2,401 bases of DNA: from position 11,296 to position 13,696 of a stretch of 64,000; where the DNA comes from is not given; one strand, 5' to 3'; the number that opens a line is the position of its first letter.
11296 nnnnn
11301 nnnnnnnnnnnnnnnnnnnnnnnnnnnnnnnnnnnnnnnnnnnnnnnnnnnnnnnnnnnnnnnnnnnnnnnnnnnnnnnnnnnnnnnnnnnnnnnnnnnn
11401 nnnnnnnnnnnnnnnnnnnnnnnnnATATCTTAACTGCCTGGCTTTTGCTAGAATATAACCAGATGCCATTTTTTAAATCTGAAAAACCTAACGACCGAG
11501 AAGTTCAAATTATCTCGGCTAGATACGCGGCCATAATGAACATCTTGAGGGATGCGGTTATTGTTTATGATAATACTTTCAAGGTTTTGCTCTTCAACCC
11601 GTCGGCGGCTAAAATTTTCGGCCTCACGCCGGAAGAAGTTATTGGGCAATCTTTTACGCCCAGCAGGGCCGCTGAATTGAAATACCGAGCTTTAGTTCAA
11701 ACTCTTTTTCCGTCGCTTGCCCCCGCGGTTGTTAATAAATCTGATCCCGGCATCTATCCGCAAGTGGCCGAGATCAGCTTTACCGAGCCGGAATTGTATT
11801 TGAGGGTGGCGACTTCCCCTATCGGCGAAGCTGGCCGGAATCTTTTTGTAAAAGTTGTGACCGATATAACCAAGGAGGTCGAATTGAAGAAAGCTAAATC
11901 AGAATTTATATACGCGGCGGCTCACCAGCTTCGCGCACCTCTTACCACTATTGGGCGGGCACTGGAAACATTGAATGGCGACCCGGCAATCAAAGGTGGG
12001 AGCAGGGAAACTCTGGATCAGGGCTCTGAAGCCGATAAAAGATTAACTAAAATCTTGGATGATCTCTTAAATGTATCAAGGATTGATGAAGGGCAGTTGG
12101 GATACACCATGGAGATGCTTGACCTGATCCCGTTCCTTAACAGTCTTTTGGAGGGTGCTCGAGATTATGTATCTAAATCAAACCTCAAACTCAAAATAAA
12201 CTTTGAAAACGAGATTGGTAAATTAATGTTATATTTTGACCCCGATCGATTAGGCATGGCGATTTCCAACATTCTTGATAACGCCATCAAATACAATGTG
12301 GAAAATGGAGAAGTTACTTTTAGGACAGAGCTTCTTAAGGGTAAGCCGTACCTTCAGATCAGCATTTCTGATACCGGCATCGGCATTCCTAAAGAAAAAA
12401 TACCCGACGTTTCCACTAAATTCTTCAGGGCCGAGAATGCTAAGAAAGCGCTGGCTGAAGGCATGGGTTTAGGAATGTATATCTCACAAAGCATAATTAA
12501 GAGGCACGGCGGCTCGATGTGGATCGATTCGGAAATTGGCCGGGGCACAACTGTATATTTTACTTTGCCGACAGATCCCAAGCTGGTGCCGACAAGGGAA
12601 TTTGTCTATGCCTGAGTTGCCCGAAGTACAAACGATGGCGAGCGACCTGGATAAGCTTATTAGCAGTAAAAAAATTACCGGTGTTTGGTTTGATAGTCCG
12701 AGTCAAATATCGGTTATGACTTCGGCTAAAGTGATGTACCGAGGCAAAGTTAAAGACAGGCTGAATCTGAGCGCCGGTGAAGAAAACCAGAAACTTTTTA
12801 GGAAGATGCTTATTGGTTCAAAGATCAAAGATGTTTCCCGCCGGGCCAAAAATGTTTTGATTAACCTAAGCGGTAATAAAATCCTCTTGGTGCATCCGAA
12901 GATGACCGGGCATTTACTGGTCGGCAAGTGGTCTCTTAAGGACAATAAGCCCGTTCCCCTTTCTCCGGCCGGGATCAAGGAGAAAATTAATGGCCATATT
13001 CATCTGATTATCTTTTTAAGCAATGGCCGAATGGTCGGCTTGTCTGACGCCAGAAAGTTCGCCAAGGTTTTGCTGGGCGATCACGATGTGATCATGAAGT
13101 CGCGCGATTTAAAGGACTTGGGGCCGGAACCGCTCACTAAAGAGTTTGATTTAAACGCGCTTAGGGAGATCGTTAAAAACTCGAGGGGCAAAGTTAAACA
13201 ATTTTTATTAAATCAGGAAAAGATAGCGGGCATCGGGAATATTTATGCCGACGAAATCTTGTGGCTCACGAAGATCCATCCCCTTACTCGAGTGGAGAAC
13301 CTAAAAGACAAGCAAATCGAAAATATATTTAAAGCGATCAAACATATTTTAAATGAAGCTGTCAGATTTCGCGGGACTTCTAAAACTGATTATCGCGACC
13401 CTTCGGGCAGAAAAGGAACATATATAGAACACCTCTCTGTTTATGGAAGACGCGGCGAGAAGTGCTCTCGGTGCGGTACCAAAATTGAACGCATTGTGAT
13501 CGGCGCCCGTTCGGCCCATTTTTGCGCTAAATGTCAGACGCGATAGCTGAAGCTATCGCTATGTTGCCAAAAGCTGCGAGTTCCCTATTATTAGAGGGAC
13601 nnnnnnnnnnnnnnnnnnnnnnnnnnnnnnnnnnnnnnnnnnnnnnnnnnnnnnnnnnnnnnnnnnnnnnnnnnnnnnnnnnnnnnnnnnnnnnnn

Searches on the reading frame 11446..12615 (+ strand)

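Call 8: search_protein_families(library=pfam, proteins=[window:11446-12615:+], max_evalue=0.01)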
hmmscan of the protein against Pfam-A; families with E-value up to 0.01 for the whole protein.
window:11446-12615:+ (389 aa): 7 families
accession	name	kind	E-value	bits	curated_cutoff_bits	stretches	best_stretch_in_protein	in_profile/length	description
PF02518.31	HATPase_c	-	6.5e-28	97.8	26.4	1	265-377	2-110/111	Histidine kinase-, DNA gyrase B-, and HSP90-like ATPase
PF00512.31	HisKA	-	1.9e-10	41.1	26.9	1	150-216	1-66/66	His Kinase A (phospho-acceptor) domain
PF00989.32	PAS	-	3.9e-08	33.7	22.6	1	26-71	2-47/113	PAS fold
PF13426.13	PAS_9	-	4.3e-06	27.4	27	1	36-142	2-102/103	PAS domain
PF13188.13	PAS_8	-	2e-05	24.8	21.8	1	25-71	1-48/65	PAS domain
PF08448.16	PAS_4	-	0.0013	19.3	23.1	1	34-71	4-41/110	PAS fold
PF13589.12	HATPase_c_3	-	0.0083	16.6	25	0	271-333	5-63/137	Histidine kinase-, DNA gyrase B-, and HSP90-like ATPase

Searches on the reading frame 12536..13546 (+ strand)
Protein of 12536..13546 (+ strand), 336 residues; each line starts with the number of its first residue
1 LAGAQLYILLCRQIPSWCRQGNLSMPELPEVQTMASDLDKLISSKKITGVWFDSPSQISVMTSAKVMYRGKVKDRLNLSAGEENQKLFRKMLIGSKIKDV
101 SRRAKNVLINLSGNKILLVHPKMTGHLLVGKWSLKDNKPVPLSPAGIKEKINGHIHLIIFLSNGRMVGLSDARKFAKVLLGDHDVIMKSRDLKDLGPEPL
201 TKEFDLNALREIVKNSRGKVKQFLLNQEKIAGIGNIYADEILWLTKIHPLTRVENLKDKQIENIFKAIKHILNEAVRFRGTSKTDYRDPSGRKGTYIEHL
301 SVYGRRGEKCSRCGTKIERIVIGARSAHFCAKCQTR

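Call 8: search_protein_families(library=pfam, proteins=[window:12536-13546:+], max_evalue=0.01)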
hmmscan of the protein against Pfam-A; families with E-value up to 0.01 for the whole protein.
window:12536-13546:+ (336 aa): 5 families
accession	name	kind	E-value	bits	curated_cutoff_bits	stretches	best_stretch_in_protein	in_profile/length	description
PF06831.19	H2TH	-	5.5e-27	94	34.7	1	195-283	1-89/93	Formamidopyrimidine-DNA glycosylase H2TH domain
PF01149.29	Fapy_DNA_glyco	-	9.4e-22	78.3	25.5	1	25-178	1-117/117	Formamidopyrimidine-DNA glycosylase N-terminal domain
PF06827.20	zf-FPG_IleRS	-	2.6e-11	43.6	21.3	1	307-336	1-30/30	Zinc finger found in FPG and IleRS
PF05833.16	NFACT_N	-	8.7e-06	25.2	31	1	205-277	175-245/456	NFACT N-terminal and middle domains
PF00416.27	Ribosomal_S13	-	0.0021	18.9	31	1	228-287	18-77/128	Ribosomal protein S13/S18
